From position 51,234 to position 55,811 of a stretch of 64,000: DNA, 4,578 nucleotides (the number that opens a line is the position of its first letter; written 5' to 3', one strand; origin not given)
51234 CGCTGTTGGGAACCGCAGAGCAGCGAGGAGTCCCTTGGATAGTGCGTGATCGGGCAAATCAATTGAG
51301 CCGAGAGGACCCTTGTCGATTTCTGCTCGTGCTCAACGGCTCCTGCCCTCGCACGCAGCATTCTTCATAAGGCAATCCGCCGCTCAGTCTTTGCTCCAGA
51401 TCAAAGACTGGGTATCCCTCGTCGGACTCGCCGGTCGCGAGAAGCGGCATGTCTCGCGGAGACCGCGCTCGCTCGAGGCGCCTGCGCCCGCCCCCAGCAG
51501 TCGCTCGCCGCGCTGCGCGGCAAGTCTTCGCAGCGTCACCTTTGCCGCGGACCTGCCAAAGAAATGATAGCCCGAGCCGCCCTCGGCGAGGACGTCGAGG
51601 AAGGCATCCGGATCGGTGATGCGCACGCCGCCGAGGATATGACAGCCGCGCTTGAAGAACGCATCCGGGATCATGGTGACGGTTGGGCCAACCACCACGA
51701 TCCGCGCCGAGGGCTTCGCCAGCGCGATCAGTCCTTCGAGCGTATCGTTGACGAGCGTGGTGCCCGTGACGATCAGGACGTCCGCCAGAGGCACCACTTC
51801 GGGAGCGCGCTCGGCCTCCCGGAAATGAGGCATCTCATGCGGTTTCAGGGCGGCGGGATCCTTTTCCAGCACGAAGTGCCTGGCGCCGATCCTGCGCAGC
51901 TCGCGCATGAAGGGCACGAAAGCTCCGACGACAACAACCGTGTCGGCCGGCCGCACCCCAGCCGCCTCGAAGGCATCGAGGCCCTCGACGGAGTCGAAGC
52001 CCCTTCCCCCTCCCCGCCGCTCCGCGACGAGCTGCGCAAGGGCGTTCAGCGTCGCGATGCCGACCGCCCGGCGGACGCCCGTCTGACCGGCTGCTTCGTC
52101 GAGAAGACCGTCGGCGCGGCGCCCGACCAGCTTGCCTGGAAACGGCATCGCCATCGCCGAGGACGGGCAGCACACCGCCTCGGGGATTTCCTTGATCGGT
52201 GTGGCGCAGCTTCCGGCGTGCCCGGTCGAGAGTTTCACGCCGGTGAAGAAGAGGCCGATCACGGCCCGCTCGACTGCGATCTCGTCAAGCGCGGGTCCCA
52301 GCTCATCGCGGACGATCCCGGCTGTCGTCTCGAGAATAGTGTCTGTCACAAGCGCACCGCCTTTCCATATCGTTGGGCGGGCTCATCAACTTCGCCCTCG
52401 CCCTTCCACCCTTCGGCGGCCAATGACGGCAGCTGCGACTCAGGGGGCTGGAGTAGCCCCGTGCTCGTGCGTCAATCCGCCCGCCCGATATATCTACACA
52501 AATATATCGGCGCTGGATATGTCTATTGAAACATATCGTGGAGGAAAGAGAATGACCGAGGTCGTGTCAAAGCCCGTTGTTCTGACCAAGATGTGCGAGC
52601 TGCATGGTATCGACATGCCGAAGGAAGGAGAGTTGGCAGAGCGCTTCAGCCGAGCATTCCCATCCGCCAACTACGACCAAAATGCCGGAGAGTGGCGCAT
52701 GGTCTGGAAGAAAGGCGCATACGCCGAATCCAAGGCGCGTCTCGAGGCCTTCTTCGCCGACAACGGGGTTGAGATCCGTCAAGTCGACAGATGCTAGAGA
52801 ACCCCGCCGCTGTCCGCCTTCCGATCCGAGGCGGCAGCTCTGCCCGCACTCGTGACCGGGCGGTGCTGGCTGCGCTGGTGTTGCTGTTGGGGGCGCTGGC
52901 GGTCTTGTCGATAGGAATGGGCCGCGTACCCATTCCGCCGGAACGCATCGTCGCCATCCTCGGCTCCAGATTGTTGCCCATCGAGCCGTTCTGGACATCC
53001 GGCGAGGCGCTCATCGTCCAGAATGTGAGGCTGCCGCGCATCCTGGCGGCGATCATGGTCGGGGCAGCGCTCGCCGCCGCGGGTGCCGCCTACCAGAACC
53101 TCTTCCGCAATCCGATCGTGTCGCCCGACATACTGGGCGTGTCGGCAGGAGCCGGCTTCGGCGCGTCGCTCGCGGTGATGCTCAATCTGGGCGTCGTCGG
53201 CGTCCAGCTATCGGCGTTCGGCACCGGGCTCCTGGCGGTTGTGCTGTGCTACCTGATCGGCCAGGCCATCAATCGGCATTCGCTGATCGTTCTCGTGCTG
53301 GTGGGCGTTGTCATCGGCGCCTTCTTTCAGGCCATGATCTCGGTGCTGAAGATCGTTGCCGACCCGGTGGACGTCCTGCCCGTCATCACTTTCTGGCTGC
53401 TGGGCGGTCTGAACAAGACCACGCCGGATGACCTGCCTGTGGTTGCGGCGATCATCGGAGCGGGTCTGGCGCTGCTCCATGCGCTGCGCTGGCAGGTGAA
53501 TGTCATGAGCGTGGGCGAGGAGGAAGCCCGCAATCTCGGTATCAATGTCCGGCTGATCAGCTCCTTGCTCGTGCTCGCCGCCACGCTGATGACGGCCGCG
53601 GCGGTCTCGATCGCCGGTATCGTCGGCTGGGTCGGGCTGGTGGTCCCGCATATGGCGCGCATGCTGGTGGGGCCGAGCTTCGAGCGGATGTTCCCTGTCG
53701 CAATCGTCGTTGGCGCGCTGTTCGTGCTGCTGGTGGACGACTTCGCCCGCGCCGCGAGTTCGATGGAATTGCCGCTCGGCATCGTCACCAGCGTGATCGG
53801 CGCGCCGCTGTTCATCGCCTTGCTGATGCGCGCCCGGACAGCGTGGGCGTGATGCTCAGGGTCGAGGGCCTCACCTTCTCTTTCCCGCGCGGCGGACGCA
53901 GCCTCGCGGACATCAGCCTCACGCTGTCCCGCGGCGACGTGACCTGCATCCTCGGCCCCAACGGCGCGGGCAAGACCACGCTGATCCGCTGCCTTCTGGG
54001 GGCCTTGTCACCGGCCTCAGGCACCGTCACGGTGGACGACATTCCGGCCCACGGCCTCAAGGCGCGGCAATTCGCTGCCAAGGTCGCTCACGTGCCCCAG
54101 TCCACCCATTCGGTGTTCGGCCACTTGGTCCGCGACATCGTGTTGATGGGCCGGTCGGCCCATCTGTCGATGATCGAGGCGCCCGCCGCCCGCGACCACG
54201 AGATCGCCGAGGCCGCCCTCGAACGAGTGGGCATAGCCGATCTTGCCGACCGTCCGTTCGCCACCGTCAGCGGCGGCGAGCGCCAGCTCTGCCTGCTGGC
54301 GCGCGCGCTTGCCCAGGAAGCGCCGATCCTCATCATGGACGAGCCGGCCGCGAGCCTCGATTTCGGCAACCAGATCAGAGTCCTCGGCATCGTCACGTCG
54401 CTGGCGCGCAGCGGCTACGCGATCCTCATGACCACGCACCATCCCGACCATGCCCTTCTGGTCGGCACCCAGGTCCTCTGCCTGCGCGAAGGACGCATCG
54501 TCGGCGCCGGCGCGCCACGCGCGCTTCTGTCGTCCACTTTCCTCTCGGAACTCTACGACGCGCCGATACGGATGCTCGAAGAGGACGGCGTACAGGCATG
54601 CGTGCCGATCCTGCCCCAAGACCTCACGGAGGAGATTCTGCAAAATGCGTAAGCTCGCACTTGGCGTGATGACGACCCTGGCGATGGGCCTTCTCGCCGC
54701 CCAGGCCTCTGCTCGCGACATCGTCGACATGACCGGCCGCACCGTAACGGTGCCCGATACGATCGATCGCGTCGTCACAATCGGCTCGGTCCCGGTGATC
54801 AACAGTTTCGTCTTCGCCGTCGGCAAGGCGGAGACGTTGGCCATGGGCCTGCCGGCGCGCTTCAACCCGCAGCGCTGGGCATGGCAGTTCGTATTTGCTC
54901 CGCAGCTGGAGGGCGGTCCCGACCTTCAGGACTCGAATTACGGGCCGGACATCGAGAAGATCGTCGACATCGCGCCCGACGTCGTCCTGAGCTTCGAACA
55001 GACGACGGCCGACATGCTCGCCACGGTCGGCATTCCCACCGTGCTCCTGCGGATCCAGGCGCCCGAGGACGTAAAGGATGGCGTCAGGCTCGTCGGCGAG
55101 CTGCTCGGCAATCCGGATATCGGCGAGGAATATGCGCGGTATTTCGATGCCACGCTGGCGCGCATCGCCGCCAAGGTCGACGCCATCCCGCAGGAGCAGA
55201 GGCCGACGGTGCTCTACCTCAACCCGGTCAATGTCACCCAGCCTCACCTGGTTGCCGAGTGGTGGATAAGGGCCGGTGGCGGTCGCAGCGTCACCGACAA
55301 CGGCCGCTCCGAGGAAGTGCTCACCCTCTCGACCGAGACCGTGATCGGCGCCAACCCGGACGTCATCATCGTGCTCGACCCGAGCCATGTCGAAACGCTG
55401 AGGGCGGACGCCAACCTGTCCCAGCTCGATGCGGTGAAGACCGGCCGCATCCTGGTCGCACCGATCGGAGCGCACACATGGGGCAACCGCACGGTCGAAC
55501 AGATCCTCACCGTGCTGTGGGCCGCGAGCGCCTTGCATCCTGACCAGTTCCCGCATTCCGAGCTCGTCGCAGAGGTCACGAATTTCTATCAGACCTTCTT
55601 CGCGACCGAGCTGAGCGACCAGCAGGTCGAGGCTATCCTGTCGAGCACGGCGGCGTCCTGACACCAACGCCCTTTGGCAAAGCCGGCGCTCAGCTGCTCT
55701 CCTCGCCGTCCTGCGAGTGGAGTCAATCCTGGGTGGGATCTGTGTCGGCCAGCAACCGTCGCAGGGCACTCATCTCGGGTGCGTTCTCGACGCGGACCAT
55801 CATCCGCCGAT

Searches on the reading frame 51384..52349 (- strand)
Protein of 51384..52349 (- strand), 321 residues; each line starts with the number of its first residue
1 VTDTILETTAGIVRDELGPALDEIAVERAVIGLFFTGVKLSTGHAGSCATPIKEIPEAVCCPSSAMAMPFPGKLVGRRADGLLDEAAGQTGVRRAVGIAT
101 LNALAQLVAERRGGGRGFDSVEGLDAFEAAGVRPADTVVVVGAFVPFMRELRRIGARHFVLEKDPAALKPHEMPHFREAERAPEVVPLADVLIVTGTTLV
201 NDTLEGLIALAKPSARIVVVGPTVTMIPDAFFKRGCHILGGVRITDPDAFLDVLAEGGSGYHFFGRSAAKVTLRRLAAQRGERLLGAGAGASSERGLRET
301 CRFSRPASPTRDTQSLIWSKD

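Call 25: search_protein_families(library=pfam, proteins=[window:51384-52349:-], max_evalue=0.0001)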
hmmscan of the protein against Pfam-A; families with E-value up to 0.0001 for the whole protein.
window:51384-52349:- (321 aa): 2 families
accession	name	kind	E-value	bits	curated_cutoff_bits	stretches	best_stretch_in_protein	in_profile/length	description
PF04016.18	DUF364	-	3.9e-44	150.3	23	1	125-271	1-145/147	Putative heavy-metal chelation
PF13938.11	DUF4213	-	4.3e-18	65.8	23.5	1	15-104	2-74/75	Putative heavy-metal chelation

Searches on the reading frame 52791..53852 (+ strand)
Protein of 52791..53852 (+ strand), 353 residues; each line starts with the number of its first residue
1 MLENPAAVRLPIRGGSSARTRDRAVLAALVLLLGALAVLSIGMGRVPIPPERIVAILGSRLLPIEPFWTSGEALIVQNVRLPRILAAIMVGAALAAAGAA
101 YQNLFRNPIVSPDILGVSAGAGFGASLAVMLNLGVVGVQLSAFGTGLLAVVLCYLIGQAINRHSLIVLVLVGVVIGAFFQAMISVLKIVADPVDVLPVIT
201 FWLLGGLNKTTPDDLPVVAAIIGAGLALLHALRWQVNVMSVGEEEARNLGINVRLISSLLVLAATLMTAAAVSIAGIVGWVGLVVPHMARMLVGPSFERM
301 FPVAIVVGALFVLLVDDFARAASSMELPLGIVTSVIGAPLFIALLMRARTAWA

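Call 25: search_protein_families(library=pfam, proteins=[window:52791-53852:+], max_evalue=0.0001)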
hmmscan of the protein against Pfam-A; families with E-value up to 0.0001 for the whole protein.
window:52791-53852:+ (353 aa): 1 family
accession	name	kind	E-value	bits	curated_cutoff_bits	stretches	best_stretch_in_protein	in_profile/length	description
PF01032.23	FecCD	-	1.7e-80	270.8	26.5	1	33-347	2-311/311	FecCD transport family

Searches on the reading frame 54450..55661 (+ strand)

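Call 25: search_protein_families(library=pfam, proteins=[window:54450-55661:+], max_evalue=0.0001)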
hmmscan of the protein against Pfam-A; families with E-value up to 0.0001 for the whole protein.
window:54450-55661:+ (403 aa): 1 family
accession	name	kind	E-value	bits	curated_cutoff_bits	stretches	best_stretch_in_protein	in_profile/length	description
PF01497.23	Peripla_BP_2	-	2.2e-18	66.9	27.5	1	165-337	48-231/235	Periplasmic binding protein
